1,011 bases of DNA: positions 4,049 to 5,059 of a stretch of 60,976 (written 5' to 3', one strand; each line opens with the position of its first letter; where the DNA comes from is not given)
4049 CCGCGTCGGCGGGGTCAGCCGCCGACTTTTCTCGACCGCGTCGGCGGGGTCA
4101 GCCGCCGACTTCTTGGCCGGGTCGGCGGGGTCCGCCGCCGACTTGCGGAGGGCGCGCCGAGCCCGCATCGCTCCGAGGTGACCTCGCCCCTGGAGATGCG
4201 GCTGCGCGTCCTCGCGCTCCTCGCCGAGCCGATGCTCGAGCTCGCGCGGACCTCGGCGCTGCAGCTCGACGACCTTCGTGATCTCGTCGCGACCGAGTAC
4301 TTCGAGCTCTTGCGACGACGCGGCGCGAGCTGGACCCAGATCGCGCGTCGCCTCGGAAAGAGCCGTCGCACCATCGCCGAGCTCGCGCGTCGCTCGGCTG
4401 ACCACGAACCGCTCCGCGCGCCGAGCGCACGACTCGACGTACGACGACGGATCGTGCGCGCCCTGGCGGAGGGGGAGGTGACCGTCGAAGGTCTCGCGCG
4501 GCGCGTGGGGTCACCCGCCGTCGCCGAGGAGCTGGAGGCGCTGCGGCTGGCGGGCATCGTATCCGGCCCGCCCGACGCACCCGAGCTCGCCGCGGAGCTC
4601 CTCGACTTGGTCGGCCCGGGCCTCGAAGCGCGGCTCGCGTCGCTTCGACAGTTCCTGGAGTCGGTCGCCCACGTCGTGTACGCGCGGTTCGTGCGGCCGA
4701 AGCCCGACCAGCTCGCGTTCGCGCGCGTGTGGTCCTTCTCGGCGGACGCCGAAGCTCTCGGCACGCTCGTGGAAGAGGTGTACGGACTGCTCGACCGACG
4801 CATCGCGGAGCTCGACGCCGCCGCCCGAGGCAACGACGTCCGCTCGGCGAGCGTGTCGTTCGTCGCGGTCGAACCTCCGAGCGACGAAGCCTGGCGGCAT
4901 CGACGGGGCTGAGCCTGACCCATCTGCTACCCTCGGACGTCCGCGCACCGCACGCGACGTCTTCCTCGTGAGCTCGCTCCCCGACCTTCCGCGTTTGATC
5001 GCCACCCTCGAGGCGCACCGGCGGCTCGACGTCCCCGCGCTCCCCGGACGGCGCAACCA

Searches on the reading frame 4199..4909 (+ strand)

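Call 79: search_protein_families(library=pfam, max_evalue=0.001, proteins=[window:4199-4909:+])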
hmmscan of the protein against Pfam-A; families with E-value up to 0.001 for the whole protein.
window:4199-4909:+ (237 aa): 5 families
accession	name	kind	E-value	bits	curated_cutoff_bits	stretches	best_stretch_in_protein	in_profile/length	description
PF01022.26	HTH_5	-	5.8e-06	26.5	22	1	81-122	3-46/47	Bacterial regulatory protein, arsR family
PF21476.4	PF0610-like_N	-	1.1e-05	26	33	0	81-106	2-27/50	PF0610-like, N-terminal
PF13384.12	HTH_23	-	3.4e-05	24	24.6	1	38-65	13-40/50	Homeodomain-like domain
PF12840.13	HTH_20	-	7.8e-05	23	27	0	81-121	5-48/51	Helix-turn-helix domain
PF13936.12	HTH_38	-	0.00024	21.2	27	1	36-60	14-38/44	Helix-turn-helix domain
